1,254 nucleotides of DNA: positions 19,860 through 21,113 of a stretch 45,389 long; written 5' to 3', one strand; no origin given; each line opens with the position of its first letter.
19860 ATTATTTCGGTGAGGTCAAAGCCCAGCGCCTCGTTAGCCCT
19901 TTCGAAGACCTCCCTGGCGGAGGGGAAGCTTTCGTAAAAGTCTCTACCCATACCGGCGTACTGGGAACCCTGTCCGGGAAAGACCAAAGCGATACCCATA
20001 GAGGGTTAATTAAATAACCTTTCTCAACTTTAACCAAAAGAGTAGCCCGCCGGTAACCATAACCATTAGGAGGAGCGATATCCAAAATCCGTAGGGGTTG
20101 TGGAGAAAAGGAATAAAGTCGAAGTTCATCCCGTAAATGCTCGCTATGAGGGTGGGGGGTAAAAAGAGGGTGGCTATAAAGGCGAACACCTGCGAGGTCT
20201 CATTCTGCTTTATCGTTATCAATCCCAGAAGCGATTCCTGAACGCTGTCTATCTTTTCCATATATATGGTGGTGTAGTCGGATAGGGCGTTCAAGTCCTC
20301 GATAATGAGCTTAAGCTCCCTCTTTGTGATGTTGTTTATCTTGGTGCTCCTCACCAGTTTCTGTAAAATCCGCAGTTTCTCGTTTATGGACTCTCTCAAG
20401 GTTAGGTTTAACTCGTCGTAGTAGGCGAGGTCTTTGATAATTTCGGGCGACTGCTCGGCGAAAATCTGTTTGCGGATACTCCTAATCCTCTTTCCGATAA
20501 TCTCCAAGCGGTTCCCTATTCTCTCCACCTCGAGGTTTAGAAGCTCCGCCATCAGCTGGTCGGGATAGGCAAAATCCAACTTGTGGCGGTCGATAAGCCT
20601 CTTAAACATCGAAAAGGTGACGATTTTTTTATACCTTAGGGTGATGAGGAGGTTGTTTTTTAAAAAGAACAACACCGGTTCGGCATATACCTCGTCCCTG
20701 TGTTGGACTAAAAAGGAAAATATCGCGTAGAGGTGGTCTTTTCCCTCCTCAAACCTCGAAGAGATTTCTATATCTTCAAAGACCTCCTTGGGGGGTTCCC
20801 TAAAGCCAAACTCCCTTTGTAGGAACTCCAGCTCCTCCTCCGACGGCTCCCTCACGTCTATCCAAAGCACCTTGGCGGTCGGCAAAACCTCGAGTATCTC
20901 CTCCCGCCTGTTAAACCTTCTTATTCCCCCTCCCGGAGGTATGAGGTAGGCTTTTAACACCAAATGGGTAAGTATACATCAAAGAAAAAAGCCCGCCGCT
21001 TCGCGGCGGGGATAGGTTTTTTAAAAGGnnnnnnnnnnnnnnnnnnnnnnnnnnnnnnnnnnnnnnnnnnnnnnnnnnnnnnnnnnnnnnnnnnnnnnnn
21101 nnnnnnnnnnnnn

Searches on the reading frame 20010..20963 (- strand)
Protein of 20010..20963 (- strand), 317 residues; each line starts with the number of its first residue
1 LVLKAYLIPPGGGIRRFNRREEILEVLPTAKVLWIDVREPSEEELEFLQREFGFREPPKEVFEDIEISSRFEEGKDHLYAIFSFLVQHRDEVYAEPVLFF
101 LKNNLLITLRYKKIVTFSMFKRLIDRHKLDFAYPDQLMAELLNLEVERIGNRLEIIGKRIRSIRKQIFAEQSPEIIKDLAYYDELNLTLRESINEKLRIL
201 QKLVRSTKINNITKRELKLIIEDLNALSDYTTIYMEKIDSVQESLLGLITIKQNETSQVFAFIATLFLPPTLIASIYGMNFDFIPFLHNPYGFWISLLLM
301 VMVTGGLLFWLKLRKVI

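Call 4: search_protein_families(library=pfam, proteins=[window:20010-20963:-], max_evalue=0.01)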
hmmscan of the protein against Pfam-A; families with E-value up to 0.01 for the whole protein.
window:20010-20963:- (317 aa): 1 family
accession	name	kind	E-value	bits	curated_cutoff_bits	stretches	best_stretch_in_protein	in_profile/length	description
PF01544.23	CorA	-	3.8e-58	197.5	27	1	31-312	3-291/292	CorA-like Mg2+ transporter protein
